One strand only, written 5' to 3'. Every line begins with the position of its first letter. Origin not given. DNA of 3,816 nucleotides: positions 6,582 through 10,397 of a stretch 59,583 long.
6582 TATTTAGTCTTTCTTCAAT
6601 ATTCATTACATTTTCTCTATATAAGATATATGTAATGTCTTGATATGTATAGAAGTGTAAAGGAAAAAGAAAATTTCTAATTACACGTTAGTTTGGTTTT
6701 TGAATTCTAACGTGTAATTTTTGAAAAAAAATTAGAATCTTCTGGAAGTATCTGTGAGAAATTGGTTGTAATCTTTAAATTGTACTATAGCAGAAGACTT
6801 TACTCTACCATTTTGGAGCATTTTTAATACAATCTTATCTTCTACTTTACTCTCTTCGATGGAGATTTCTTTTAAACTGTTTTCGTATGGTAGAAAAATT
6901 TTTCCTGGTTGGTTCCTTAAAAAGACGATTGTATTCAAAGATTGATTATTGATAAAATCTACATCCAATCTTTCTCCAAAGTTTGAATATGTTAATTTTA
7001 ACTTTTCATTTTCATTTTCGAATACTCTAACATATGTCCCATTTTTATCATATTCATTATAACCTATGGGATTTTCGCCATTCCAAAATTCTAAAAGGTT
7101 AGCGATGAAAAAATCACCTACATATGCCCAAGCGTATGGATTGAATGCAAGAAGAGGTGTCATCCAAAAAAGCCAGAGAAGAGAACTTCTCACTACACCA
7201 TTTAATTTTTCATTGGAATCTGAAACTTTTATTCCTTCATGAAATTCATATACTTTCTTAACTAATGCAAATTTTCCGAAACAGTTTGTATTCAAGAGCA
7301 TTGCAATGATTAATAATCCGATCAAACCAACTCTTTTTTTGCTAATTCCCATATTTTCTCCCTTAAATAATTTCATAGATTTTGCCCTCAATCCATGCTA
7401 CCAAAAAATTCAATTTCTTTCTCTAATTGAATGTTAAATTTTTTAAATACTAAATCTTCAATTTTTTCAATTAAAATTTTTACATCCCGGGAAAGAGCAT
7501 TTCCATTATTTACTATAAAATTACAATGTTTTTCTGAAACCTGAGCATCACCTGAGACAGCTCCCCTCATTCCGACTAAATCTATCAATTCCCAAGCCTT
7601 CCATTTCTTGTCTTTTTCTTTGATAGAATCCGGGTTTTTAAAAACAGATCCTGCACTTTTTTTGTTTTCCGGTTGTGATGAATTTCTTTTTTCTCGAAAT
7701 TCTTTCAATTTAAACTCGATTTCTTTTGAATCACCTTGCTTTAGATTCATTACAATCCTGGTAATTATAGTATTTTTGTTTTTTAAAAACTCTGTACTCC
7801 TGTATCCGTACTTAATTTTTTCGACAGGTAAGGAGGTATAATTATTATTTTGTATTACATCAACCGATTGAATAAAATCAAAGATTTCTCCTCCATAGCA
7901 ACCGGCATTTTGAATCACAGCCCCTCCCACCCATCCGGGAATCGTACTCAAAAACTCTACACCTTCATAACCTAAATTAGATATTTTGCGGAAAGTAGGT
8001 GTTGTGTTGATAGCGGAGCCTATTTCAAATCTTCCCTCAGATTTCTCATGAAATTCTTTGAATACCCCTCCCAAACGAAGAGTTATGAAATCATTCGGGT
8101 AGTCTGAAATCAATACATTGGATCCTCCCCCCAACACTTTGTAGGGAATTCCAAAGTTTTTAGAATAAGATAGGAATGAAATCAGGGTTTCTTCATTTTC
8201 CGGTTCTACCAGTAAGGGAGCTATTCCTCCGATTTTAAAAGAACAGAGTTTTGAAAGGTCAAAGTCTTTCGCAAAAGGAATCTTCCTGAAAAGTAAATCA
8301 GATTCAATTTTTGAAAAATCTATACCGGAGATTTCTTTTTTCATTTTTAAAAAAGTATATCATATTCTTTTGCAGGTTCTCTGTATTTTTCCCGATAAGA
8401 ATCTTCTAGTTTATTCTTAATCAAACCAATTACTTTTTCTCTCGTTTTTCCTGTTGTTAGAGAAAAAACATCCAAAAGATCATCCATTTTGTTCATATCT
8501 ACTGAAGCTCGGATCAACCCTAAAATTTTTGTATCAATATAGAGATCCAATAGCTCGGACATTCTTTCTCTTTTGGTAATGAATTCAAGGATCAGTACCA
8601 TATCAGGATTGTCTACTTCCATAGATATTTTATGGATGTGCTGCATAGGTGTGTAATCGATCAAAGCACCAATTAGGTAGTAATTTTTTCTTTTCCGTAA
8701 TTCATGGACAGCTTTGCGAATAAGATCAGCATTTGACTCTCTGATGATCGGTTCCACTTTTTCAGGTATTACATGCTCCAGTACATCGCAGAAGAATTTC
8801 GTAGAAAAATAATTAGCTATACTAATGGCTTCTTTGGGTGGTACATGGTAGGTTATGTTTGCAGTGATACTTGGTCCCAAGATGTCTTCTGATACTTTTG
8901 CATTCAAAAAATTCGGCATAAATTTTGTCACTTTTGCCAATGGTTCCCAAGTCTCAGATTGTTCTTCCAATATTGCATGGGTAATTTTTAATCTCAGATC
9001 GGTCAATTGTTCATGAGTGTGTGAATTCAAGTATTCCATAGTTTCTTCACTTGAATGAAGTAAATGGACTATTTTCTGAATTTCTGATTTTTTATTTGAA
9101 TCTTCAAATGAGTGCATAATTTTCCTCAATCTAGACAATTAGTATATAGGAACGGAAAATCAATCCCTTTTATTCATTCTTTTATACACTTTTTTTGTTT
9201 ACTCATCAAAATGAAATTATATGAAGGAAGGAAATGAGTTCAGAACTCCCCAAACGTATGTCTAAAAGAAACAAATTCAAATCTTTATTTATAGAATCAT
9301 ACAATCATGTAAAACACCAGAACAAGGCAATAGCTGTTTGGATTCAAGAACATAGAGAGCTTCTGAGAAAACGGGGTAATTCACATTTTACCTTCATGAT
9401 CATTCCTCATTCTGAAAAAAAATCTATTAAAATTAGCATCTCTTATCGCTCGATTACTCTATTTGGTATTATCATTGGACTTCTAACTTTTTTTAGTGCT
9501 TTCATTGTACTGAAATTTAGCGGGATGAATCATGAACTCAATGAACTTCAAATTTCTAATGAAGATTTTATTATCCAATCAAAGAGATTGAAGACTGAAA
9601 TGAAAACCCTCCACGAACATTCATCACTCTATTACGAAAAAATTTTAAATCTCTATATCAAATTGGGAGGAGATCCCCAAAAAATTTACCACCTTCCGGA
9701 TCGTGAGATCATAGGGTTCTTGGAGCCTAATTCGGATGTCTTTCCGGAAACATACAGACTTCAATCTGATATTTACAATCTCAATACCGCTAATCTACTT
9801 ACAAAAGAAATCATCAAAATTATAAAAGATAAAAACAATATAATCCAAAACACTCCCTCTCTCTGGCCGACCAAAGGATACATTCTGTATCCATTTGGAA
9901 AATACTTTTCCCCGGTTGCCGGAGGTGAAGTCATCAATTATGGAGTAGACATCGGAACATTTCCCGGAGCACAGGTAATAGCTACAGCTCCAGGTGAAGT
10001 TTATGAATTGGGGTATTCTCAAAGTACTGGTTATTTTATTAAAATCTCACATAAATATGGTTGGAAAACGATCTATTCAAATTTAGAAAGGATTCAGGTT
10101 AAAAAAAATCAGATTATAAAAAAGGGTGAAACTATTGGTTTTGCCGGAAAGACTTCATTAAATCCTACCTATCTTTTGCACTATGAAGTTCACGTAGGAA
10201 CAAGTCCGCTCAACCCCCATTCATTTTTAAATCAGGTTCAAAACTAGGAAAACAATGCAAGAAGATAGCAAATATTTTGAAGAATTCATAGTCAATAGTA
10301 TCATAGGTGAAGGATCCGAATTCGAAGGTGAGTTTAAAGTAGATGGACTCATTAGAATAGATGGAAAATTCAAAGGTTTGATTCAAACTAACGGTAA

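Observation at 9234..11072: M23 peptidase - bactofilin - small protein operon: a helical cell-shape module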

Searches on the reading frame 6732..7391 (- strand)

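Call 3: search_protein_families(library=pfam, proteins=[window:6732-7391:-], max_evalue=0.01)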
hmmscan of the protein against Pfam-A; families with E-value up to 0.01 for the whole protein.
window:6732-7391:- (219 aa): 2 families
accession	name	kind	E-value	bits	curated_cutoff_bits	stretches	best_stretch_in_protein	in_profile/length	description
PF11810.13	DUF3332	-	2.2e-15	57.2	25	1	25-159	6-144/170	Domain of unknown function (DUF3332)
PF21100.3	MCM_C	-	0.0034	17.6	27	0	32-60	13-39/64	MCM protein C-terminal winged helix-turn-helix domain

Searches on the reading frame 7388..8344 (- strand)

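Call 3: search_protein_families(library=pfam, proteins=[window:7388-8344:-], max_evalue=0.01)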
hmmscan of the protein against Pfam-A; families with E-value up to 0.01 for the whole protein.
window:7388-8344:- (318 aa): 2 families
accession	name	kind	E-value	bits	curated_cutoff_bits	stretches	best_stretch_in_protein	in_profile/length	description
PF02873.21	MurB_C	-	7.9e-31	106.6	27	1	209-313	2-98/99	UDP-N-acetylenolpyruvoylglucosamine reductase, C-terminal domain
PF01565.28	FAD_binding_4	-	2.7e-16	60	26.4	1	44-166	3-131/139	FAD binding domain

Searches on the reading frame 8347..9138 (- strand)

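Call 3: search_protein_families(library=pfam, proteins=[window:8347-9138:-], max_evalue=0.01)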
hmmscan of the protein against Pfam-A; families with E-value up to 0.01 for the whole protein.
window:8347-9138:- (263 aa): 1 family
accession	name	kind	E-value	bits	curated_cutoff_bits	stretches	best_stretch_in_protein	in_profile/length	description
PF03448.22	MgtE_N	-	0.0027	18.7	25.9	0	93-149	7-63/102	MgtE intracellular N domain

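Call 4: search_protein_families(library=ncbifam, proteins=[window:8347-9138:-], max_evalue=0.01)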
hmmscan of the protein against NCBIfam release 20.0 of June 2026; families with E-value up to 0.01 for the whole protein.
window:8347-9138:- (263 aa): 0 families

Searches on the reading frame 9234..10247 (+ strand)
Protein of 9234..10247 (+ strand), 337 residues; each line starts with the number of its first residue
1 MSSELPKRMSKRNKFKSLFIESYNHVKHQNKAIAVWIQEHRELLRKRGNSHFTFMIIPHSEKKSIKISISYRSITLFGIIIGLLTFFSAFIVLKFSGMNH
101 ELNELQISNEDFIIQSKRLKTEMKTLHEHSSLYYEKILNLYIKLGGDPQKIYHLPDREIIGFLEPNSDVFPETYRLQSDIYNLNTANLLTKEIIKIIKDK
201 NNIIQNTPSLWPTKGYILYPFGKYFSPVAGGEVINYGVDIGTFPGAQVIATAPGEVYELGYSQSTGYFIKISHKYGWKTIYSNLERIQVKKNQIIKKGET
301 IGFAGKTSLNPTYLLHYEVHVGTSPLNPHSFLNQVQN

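Call 3: search_protein_families(library=pfam, proteins=[window:9234-10247:+], max_evalue=0.01)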
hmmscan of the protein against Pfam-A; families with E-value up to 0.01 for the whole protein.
window:9234-10247:+ (337 aa): 1 family
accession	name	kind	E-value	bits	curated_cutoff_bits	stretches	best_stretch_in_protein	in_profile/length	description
PF01551.29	Peptidase_M23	-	8.3e-23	80.8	28.7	1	235-328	3-96/96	Peptidase family M23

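Call 4: search_protein_families(library=ncbifam, proteins=[window:9234-10247:+], max_evalue=0.01)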
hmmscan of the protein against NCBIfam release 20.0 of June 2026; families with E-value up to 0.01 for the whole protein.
window:9234-10247:+ (337 aa): 14 families
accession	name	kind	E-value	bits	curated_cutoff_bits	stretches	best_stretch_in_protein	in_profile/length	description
NF008652.0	PRK11649.1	equivalog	2.6e-13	49.5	341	1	226-329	304-407/439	murein DD-endopeptidase MepM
NF053738.1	S2SprSpoIIQBc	equivalog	2.1e-12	47.2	250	1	235-334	122-225/232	stage II sporulation protein SpoIIQ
NF050804.1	CellDivDipMCaul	equivalog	3.6e-12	45.9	900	1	211-320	509-614/634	cell division endopeptidase DipM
NF052336.1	PdgHdaseHSB100310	equivalog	5.4e-11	42.4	500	1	210-321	36-143/316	peptidoglycan hydrolase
NF041208.1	celldiv_DipM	equivalog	2.9e-10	39.9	740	1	210-333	299-418/419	cell division endopeptidase DipM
NF053825.1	PdgNdpepShyA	equivalog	5.3e-10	38.5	700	1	227-328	288-389/425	peptidoglycan DD-endopeptidase ShyA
NF052530.1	Heli_ShapePgp3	exception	6.5e-10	38.6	300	1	203-336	135-268/270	peptidoglycan metallopeptidase Pgp3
NF040883.1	amid_act_ActS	equivalog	7.7e-10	38.4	375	1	210-333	118-234/242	amidase activator ActS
NF053824.1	PdgNdpepShyC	equivalog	9e-09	34.7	700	1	226-323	287-384/429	peptidoglycan DD-endopeptidase ShyC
NF047755.1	LIC_10271_M23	exception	2.3e-08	34.1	180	1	246-328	128-205/207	LIC_10271 family cell wall hydrolase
NF008123.1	PRK10871.1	equivalog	3.9e-08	33.1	311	1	210-334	247-364/365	murein hydrolase activator NlpD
NF008644.1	PRK11637.1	equivalog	5.8e-06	25.5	270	1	209-332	264-383/385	murein hydrolase activator EnvC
NF052529.1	PG_M23_Pgp6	exception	6.9e-05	21.7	600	1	236-332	336-432/452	peptidoglycan metallopeptidase Pgp6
NF047657.1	CellWlHdaseLepto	equivalog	0.0094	15.4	400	0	254-328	147-216/221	hypothetical protein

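Call 17: search_solved_structures(query=window:9234-10244:+, max_evalue=0.001, show_alignments=4)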
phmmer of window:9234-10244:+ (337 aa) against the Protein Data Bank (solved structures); distinct sequences matched with E-value up to 0.001: 30.
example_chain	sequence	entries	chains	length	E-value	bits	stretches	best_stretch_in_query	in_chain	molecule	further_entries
5j1l_A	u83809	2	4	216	3.6e-16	62.6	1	200-332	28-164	ToxR-activated gene (TagE)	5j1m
2gu1_A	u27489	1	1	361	3.2e-11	46.3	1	225-327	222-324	Zinc peptidase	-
7qrl_A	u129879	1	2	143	6.1e-10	42.1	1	210-321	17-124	DipM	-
7qrl_C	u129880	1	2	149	6.7e-10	42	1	210-321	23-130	DipM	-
5j1l_B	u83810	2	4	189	8.2e-10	41.7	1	206-331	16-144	ToxR-activated gene (TagE)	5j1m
5j1k_A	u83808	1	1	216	1e-09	41.3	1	206-331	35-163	ToxR-activated gene (TagE)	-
3slu_A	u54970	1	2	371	5.8e-09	38.9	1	217-330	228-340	M23 peptidase domain protein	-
6muk_A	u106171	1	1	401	6.7e-09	38.7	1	217-330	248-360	Peptidase M23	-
8tzk_E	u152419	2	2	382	5.1e-07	32.5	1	207-332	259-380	Peptidase M23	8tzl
4rny_A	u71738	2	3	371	9e-07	31.7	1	219-333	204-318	Conserved hypothetical secreted protein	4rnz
6jmz_A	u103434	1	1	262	2.6e-06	30.2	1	212-334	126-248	Peptidase M23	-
6jn1_A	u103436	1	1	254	2.7e-06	30.1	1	212-334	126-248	Peptidase M23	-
6jn0_A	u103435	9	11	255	2.8e-06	30.1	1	212-334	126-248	Peptidase M23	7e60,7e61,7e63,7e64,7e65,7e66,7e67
6jmx_A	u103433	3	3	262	6e-06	29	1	212-334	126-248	Peptidase M23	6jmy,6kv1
9gy1_A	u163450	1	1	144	6.6e-06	28.8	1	234-328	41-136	Peptidase, M23 family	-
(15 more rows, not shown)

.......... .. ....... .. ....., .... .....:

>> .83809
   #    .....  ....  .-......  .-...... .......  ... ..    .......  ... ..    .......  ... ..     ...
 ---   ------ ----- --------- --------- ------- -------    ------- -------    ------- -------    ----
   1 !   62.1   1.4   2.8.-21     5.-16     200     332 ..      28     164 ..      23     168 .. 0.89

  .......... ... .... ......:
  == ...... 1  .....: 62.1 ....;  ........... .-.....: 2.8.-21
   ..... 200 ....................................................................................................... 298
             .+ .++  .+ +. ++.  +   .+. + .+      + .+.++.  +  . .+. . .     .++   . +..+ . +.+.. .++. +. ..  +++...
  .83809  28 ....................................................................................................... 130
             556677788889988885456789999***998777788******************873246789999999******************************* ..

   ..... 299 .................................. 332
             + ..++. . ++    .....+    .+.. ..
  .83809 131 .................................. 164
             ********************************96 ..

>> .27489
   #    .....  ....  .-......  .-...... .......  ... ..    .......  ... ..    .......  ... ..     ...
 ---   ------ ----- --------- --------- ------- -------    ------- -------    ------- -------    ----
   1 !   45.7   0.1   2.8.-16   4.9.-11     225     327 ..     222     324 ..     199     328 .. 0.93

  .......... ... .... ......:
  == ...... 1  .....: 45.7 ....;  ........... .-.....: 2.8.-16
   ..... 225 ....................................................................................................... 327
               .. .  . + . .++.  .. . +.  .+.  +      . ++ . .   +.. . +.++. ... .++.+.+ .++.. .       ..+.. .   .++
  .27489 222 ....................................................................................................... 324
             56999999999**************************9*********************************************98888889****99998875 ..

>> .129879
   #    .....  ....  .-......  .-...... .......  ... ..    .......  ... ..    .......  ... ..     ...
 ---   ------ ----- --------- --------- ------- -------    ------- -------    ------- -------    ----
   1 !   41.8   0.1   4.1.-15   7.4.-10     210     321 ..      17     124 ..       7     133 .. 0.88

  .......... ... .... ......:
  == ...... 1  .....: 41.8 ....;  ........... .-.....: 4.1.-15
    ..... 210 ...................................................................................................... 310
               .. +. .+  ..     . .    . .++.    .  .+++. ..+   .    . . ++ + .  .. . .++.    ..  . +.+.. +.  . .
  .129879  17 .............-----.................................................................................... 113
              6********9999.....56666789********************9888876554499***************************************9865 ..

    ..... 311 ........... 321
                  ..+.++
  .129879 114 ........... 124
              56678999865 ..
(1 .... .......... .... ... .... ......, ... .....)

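Call 72: predict_structure(protein=window:9234-10244:+)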
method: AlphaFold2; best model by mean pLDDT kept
length: 337 residues; sequences in the alignment: 1
mean_pLDDT: 35.9   pTM: 0.20
mean pLDDT of the five models: 35.9, 32.5, 31.5, 30.5, 29.1
residues with pLDDT >= 90: 0; 70-90: 0; 50-70: 27; < 50: 310
segments of 3 or more residues with pLDDT < 50: 1-49, 51-70, 100-337
pLDDT, mean of each block of 10 residues (from residue 1): 37 41 41 39 43 45 46 52 61 54 42 37 38 43 41 33 29 28 30 31 28 25 25 25 31 33 31 32 29 32 29 29 29 29
secondary structure, 60 per line:
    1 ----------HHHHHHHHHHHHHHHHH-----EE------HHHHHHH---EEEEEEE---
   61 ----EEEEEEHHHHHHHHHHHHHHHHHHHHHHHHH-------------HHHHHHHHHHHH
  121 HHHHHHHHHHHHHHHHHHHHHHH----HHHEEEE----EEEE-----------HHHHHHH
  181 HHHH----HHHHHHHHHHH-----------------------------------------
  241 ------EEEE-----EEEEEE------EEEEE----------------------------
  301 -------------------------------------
elements in order: H11-27 H41-47 E51-57 E65-70 H71-95 H109-143 E151-154 E159-162 H174-184 H189-199 E247-250 E256-261 E268-272
